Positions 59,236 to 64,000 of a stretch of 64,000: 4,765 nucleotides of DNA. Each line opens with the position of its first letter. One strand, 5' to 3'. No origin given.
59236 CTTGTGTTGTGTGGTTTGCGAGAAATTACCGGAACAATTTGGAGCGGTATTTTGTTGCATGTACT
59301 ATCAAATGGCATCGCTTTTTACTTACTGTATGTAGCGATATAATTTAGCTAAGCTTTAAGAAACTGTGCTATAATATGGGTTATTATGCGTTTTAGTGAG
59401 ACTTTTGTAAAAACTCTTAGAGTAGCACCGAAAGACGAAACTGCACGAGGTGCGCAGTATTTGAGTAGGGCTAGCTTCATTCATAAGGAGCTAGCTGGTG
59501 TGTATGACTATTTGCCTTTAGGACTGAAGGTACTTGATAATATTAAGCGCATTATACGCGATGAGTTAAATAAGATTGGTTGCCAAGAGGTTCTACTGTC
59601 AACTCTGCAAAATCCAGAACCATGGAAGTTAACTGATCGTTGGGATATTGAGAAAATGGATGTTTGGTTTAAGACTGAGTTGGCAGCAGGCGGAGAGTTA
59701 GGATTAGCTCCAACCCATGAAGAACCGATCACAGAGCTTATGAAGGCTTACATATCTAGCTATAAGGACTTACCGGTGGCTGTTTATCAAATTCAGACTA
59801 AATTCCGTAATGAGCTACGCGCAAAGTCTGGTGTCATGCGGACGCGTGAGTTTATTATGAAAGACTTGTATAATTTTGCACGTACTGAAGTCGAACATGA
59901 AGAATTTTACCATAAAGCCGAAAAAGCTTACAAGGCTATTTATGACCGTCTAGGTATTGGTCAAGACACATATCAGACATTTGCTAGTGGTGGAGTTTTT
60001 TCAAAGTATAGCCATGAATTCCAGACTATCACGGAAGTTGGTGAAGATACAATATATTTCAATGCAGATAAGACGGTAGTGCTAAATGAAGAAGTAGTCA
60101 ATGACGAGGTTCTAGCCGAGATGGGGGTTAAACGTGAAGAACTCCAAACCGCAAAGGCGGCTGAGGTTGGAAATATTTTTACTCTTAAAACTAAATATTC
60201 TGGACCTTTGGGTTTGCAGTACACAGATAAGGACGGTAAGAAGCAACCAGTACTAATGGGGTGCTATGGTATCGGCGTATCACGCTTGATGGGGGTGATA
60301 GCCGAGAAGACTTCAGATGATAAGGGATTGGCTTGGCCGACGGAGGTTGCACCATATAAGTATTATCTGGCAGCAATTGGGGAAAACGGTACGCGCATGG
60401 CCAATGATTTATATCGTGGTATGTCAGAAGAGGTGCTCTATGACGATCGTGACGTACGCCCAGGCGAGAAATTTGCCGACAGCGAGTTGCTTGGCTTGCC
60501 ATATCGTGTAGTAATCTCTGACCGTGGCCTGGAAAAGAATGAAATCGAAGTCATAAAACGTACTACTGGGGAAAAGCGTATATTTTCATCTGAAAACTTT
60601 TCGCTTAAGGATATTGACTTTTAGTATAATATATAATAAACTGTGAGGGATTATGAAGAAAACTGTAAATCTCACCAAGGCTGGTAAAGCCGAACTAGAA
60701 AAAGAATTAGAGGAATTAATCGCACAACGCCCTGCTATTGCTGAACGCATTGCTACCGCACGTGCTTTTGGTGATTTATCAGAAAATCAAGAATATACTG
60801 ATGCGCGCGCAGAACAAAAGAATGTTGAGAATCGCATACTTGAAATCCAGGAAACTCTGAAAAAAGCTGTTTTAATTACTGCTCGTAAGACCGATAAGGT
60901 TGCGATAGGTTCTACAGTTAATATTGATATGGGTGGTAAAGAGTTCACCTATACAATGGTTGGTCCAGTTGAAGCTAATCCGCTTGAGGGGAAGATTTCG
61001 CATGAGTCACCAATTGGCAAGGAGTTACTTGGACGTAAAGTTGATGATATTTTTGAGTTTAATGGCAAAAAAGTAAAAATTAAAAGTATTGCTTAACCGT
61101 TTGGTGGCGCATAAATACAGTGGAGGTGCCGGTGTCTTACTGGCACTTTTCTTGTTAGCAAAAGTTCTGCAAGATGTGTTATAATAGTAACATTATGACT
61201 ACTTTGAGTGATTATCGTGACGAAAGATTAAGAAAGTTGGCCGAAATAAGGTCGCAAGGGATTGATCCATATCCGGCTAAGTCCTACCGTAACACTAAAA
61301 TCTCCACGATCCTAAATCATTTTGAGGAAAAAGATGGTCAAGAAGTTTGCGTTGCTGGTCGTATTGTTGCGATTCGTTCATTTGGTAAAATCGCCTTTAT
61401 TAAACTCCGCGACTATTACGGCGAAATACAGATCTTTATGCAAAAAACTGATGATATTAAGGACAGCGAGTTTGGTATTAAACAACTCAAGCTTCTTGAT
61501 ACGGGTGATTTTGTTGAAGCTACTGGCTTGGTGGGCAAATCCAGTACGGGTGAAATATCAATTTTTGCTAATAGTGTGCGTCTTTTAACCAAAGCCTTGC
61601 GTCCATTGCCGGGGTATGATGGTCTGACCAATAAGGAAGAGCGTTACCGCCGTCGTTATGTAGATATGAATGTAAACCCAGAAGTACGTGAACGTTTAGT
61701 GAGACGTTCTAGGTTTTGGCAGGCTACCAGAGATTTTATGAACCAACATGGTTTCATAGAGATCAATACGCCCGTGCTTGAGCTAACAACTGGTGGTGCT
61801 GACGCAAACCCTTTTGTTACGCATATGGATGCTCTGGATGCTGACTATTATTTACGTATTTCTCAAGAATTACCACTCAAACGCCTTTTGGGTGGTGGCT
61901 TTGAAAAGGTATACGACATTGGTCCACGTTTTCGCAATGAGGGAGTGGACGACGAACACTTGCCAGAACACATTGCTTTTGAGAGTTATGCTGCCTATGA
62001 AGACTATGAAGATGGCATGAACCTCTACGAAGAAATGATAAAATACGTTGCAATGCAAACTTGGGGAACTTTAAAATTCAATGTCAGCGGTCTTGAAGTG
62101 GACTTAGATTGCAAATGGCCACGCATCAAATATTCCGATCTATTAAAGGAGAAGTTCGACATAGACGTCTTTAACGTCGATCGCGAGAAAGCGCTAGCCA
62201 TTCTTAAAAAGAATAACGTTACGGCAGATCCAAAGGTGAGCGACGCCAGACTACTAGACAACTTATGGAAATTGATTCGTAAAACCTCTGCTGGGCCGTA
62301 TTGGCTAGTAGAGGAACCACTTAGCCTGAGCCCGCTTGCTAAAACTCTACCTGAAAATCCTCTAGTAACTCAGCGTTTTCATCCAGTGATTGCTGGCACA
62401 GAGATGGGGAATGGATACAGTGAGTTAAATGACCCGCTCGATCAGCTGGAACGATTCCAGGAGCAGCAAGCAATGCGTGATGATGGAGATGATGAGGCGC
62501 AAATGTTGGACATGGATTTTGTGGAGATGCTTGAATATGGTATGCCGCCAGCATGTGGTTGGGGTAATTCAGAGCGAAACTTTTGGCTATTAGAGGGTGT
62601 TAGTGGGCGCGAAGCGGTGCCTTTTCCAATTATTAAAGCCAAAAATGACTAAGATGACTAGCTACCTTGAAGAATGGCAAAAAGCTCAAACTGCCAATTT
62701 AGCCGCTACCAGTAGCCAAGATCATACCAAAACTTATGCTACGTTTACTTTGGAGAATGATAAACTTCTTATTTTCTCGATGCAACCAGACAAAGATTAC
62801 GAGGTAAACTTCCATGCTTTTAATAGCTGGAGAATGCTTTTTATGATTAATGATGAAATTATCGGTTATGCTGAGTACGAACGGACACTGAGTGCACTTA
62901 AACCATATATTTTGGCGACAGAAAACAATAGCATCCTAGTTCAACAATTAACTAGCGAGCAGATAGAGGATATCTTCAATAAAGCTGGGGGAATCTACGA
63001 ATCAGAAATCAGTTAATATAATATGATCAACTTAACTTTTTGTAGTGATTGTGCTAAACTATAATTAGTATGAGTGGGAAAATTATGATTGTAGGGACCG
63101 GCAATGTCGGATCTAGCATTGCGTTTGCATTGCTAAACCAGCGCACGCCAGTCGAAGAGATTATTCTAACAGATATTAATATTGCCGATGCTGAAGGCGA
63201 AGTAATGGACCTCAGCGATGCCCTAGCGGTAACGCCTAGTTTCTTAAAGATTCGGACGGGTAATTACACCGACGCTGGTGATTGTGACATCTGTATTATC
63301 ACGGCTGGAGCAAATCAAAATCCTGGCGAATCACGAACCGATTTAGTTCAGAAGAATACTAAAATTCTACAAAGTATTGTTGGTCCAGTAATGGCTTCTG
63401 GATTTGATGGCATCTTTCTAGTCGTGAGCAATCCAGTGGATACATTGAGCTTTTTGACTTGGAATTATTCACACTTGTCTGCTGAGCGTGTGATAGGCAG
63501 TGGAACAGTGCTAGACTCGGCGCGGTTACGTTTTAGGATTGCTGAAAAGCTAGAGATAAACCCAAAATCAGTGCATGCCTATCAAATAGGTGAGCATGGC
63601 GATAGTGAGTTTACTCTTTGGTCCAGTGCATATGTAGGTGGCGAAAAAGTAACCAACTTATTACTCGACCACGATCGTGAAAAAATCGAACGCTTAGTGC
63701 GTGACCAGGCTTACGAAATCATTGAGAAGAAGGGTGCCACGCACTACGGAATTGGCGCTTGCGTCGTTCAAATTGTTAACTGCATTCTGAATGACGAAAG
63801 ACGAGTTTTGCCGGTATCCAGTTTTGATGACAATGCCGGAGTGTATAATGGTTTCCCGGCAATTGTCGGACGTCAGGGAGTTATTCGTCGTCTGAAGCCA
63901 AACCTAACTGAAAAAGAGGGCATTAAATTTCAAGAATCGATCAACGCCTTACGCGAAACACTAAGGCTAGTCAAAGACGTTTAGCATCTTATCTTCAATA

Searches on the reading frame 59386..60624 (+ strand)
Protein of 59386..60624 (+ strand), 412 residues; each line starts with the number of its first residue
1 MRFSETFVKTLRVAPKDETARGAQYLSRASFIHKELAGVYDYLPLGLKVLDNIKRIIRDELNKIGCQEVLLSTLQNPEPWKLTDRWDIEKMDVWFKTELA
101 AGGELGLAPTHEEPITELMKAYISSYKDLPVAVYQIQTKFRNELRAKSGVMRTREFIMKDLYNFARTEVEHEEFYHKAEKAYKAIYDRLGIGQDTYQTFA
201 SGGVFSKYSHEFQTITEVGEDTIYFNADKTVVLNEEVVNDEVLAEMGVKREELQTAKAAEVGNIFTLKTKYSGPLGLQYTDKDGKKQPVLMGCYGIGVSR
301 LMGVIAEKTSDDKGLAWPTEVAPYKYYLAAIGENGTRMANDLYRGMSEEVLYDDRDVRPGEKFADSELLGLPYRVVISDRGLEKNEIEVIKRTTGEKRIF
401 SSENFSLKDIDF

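Call 28: search_protein_families(library=pfam, proteins=[window:59386-60624:+], max_evalue=0.001)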
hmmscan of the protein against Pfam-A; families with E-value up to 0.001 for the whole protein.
window:59386-60624:+ (412 aa): 2 families
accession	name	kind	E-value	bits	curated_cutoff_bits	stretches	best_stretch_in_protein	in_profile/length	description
PF00587.30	tRNA-synt_2b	-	9.1e-31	107.7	29.3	1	95-308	1-178/179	tRNA synthetase class II core domain (G, H, P, S and T)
PF03129.25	HGTP_anticodon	-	4.1e-11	43.3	21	1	331-403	7-85/94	Anticodon binding domain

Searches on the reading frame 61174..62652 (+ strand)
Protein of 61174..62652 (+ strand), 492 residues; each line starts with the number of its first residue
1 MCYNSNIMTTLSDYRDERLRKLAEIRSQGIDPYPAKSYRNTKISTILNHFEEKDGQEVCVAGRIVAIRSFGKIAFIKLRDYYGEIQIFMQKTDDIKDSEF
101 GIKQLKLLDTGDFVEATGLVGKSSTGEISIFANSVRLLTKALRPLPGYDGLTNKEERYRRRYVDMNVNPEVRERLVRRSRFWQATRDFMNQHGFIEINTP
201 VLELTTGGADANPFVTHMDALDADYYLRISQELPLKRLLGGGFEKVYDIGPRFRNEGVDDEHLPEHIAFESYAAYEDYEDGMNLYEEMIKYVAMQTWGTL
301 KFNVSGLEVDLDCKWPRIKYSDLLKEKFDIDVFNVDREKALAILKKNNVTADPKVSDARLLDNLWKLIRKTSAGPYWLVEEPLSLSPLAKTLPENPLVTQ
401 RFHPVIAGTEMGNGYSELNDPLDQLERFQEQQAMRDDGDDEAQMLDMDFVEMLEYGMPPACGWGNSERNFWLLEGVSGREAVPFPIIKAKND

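Call 28: search_protein_families(library=pfam, proteins=[window:61174-62652:+], max_evalue=0.001)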
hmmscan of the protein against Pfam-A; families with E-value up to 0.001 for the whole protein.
window:61174-62652:+ (492 aa): 2 families
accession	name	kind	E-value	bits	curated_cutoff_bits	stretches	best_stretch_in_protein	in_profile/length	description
PF00152.25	tRNA-synt_2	-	4.6e-64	216.9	25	1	154-485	2-305/308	tRNA synthetases class II (D, K and N)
PF01336.31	tRNA_anti-codon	-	2.1e-16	60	27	1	58-138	1-75/75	OB-fold nucleic acid binding domain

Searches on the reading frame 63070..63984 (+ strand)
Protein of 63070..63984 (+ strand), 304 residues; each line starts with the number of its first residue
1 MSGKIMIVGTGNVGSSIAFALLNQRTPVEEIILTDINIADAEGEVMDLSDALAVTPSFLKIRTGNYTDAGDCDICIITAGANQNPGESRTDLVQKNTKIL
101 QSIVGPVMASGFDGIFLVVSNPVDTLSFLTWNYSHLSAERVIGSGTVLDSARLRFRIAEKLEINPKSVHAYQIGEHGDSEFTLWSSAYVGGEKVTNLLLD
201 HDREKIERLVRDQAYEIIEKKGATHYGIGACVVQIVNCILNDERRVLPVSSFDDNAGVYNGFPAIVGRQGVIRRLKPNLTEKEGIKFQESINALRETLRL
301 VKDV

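Call 8: search_protein_families(library=pfam, proteins=[window:63070-63984:+], max_evalue=1)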
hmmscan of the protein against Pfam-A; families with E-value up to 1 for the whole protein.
window:63070-63984:+ (304 aa): 5 families
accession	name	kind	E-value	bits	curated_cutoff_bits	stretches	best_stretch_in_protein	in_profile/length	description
PF00056.29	Ldh_1_N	-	1e-38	133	27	1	4-143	2-141/141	lactate/malate dehydrogenase, NAD binding domain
PF02866.23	Ldh_1_C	-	3.1e-28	99.4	22.6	1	146-301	1-170/174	lactate/malate dehydrogenase, alpha/beta C-terminal domain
PF02254.24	TrkA_N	-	0.064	14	23.8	1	5-42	1-35/116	TrkA-N domain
PF02558.23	ApbA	-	0.087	12.9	22.2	1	5-99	1-96/150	Ketopantoate reductase PanE/ApbA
PF03807.23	F420_oxidored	-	0.13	13.4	21.6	1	4-37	1-33/94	NADP oxidoreductase coenzyme F420-dependent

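Call 66: find_encoding_contigs(protein=window:63070-63984:+, flank=10000, max_places=3)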
Protein window:63070-63984:+ (304 aa): 24 contigs read that carry it; 3 places shown.
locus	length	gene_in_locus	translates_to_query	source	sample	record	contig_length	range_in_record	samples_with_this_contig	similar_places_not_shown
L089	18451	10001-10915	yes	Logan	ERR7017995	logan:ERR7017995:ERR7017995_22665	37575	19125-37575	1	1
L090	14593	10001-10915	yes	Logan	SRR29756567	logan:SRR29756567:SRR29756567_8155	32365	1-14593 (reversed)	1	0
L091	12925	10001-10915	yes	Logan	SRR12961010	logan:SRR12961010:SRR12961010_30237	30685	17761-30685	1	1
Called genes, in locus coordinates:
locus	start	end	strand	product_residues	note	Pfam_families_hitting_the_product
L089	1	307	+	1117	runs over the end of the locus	PF00580:UvrD-helicase, PF01443:Viral_helicase1 (faint), PF13245:AAA_19, PF13604:AAA_30 (faint), PF13361:UvrD_C, PF13538:UvrD_C_2 (faint), PF12705:PDDEXK_1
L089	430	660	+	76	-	-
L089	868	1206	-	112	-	PF01197:Ribosomal_L31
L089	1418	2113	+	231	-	PF00318:Ribosomal_S2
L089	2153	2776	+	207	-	PF00889:EF_TS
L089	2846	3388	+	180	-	PF01765:RRF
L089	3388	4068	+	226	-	PF01255:Prenyltransf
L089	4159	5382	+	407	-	PF02163:Peptidase_M50, PF13180:PDZ_2, PF17820:PDZ_6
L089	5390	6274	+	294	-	PF02517:Rce1-like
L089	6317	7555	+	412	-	PF00587:tRNA-synt_2b, PF03129:HGTP_anticodon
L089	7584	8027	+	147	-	PF03449:GreA_GreB_N, PF01272:GreA_GreB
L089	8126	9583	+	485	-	PF01336:tRNA_anti-codon, PF00152:tRNA-synt_2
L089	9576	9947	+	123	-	-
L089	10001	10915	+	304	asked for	PF00056:Ldh_1_N, PF02866:Ldh_1_C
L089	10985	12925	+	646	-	PF09972:DUF2207, PF20990:DUF2207_C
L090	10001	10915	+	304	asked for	PF00056:Ldh_1_N, PF02866:Ldh_1_C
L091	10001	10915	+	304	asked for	PF00056:Ldh_1_N, PF02866:Ldh_1_C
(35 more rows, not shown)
